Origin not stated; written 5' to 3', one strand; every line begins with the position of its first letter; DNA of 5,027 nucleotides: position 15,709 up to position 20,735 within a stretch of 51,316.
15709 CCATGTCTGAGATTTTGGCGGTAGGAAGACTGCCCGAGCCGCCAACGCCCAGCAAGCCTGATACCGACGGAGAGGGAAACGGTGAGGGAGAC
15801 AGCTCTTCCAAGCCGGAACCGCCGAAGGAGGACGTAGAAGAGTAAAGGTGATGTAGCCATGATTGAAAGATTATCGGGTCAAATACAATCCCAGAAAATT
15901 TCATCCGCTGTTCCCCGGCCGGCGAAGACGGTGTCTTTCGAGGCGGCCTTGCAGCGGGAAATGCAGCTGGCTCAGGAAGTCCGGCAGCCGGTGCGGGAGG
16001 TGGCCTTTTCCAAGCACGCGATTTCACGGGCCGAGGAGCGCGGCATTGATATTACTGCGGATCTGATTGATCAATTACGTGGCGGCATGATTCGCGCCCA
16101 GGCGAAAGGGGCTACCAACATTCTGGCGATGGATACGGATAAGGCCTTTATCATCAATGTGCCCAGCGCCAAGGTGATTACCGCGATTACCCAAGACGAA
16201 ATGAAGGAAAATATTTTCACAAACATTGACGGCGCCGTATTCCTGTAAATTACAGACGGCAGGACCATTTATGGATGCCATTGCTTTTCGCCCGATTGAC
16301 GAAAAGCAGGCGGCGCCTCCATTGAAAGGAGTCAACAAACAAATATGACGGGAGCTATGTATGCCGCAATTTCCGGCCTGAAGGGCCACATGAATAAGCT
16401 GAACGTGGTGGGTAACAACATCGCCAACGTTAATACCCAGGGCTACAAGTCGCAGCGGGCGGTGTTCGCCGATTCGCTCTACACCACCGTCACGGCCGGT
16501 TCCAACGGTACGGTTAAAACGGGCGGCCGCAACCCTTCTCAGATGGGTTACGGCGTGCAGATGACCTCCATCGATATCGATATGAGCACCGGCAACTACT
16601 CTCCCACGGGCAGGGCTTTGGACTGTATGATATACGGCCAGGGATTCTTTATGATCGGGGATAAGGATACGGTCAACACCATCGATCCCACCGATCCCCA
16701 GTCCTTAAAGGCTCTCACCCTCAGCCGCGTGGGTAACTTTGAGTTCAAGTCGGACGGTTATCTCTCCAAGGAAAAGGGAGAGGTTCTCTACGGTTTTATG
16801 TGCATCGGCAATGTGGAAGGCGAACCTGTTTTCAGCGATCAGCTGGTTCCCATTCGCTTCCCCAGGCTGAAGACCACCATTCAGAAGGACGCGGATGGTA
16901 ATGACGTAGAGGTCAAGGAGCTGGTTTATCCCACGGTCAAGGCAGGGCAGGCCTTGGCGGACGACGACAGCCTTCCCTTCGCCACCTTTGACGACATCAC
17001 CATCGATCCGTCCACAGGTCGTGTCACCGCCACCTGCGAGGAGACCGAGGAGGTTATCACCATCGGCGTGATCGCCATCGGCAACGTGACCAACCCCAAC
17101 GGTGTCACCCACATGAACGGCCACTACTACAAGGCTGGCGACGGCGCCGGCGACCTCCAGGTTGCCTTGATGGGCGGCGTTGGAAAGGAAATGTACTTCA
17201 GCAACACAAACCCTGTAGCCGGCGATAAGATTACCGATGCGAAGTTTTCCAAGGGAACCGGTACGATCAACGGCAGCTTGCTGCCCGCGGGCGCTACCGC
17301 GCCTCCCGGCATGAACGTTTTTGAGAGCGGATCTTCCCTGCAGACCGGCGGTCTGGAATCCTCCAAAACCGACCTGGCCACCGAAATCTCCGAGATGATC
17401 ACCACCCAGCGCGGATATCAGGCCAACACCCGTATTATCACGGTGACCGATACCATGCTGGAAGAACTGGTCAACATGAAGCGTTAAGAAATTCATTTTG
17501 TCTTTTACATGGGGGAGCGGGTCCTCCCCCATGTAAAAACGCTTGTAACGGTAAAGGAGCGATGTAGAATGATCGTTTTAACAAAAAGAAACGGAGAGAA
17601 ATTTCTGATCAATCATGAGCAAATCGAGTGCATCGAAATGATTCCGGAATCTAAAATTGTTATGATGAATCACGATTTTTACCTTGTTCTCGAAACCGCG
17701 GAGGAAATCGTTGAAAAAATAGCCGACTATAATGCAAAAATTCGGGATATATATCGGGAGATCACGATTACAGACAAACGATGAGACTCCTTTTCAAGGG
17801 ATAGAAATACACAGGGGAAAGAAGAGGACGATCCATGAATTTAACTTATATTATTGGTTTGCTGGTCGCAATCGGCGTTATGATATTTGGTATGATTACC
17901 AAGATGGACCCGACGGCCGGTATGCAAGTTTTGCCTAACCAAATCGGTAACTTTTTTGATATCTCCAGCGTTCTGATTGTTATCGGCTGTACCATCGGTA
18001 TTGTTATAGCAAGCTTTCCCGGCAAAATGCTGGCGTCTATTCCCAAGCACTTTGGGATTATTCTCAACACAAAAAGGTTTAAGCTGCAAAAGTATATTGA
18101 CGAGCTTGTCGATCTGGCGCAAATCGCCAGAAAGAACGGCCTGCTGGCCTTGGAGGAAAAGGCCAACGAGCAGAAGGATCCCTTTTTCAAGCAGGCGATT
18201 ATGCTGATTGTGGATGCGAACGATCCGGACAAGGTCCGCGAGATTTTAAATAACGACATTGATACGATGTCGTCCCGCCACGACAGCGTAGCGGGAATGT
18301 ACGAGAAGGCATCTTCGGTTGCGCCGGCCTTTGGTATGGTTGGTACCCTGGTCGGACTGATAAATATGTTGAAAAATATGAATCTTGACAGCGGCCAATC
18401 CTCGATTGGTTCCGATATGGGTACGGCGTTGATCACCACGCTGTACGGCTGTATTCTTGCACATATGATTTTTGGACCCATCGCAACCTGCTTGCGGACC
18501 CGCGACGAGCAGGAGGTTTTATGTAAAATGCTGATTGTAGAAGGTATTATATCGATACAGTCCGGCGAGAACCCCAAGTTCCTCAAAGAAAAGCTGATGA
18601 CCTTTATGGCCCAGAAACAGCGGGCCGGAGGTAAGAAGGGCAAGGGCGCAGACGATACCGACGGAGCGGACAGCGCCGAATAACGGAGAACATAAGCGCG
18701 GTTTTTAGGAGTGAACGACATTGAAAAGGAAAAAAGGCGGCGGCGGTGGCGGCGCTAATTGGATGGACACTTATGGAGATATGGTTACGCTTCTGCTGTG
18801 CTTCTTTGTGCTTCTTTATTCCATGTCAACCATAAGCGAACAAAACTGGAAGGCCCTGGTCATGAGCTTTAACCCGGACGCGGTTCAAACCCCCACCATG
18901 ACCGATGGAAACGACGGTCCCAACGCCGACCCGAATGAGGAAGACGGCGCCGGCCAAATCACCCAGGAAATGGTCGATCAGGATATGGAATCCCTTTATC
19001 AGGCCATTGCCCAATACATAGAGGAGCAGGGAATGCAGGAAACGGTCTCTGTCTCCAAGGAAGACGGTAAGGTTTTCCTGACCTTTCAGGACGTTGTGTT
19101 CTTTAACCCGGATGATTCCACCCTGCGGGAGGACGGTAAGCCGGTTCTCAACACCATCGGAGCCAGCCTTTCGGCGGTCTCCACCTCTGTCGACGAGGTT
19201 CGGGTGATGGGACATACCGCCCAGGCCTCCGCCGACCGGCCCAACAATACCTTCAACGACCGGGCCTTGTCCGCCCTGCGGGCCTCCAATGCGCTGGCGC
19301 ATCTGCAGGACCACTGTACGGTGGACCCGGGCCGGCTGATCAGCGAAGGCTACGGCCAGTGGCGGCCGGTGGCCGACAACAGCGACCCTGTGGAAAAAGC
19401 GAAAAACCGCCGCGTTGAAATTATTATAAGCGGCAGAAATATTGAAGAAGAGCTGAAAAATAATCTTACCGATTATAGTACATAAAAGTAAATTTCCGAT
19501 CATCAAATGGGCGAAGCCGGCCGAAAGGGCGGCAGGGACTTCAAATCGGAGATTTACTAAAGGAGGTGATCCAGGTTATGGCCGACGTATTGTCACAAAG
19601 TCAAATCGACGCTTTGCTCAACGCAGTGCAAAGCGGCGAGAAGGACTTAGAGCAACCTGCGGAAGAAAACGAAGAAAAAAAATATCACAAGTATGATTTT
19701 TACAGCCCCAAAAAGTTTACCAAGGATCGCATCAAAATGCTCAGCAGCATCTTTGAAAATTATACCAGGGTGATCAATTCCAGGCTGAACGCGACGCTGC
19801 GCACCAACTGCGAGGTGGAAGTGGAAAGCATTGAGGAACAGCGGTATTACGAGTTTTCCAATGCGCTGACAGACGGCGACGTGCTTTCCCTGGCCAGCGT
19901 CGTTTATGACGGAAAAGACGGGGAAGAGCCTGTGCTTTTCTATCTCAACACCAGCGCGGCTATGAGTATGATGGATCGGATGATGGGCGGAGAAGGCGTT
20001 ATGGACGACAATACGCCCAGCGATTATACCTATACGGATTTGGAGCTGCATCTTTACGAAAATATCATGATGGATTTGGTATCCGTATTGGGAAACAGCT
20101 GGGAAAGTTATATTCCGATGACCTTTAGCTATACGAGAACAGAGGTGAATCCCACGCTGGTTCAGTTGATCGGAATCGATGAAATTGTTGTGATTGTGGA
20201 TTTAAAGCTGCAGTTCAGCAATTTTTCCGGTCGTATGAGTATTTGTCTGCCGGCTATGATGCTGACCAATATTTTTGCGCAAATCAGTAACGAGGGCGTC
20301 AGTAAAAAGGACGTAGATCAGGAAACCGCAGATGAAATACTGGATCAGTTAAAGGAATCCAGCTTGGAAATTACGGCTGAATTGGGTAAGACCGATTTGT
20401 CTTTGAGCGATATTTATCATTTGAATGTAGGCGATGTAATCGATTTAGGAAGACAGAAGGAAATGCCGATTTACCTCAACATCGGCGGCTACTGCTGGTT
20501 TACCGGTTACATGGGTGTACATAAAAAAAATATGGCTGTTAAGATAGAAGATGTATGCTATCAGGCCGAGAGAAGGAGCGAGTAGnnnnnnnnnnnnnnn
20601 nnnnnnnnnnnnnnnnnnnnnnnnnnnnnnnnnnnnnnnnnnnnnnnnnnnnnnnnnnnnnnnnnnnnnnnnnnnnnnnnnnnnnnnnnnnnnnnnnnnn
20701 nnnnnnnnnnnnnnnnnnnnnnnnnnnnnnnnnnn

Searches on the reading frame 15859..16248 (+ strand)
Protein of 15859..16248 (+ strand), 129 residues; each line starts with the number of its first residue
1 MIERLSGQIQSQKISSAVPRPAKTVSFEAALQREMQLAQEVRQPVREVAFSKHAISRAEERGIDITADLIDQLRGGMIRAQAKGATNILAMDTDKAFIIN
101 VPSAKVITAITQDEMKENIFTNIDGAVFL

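Call 52: search_protein_families(library=pfam, proteins=[window:15859-16248:+], max_evalue=0.001)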
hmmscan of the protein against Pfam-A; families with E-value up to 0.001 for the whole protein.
window:15859-16248:+ (129 aa): 1 family
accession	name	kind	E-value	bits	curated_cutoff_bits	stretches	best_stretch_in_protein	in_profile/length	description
PF12611.13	Flagellar_put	-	8.7e-13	48.2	21.1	1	106-128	2-24/24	Putative flagellar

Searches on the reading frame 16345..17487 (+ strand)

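Call 52: search_protein_families(library=pfam, proteins=[window:16345-17487:+], max_evalue=0.001)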
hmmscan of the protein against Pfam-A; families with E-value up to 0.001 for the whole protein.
window:16345-17487:+ (380 aa): 2 families
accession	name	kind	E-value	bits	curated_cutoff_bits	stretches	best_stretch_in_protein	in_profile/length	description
PF06429.18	Flg_bbr_C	-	2.3e-12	46.7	23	1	334-378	2-46/46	Flagellar basal body rod FlgEFG protein C-terminal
PF00460.25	Flg_bb_rod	-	2.6e-09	37.3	20.7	1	5-35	1-31/31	Flagella basal body rod protein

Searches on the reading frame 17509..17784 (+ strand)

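Call 52: search_protein_families(library=pfam, proteins=[window:17509-17784:+], max_evalue=0.001)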
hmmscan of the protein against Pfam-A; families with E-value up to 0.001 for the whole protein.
window:17509-17784:+ (91 aa): 1 family
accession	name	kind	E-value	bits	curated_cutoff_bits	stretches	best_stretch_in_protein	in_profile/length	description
PF06289.16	FlbD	-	5.2e-18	64.8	24.7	1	21-78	1-58/59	Flagellar and Swarming motility proteins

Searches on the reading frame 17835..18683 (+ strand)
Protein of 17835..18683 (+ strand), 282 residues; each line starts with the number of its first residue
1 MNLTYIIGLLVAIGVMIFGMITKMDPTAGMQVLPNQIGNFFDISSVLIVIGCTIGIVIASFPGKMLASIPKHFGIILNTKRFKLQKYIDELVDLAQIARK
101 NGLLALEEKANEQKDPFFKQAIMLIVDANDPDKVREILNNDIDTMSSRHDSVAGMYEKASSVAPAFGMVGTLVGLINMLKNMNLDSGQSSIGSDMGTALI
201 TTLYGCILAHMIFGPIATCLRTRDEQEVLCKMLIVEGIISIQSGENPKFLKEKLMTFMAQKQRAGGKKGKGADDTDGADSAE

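Call 52: search_protein_families(library=pfam, proteins=[window:17835-18683:+], max_evalue=0.001)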
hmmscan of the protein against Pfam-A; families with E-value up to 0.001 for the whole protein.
window:17835-18683:+ (282 aa): 1 family
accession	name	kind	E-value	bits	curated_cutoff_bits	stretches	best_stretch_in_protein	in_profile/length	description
PF01618.21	MotA_ExbB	-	6.7e-28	97.4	22.9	1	110-228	2-122/127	MotA/TolQ/ExbB proton channel family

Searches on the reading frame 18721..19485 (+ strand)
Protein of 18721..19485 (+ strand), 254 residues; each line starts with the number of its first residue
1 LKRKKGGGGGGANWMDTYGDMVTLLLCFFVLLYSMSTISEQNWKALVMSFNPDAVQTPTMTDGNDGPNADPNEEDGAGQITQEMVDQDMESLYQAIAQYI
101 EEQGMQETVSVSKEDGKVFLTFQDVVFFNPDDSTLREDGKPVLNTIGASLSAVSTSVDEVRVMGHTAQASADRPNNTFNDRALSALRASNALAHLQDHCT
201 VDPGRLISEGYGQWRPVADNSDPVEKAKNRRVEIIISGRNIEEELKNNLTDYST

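Call 52: search_protein_families(library=pfam, proteins=[window:18721-19485:+], max_evalue=0.001)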
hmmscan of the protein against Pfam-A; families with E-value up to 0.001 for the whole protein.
window:18721-19485:+ (254 aa): 2 families
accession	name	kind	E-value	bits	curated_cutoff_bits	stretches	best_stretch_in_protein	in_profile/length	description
PF13677.11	MotB_plug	-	5.6e-19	67.9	24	1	4-51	5-55/58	Membrane MotB of proton-channel complex MotA/MotB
PF00691.25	OmpA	-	2.1e-13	50.9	27.2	1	127-230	1-98/98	OmpA family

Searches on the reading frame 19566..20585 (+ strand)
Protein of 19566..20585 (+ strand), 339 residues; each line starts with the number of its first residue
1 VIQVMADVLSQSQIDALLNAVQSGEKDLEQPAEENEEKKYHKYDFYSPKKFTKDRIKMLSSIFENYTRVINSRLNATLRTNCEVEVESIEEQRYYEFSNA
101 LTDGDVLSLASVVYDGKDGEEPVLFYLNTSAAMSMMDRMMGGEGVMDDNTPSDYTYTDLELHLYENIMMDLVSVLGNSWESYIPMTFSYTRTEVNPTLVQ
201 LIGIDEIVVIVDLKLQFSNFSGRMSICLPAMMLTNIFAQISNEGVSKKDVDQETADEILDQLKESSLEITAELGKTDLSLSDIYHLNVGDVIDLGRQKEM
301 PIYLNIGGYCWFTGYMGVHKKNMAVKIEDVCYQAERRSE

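Call 52: search_protein_families(library=pfam, proteins=[window:19566-20585:+], max_evalue=0.001)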
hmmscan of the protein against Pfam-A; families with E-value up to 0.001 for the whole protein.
window:19566-20585:+ (339 aa): 2 families
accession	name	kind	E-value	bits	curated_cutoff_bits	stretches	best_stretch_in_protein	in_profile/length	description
PF02154.20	FliM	-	1.5e-37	129.9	27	1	43-237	1-189/192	Flagellar motor switch protein FliM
PF01052.25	FliMN_C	-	3.8e-18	65.6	23.8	1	261-330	2-71/73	Type III flagellar switch regulator (C-ring) FliN C-term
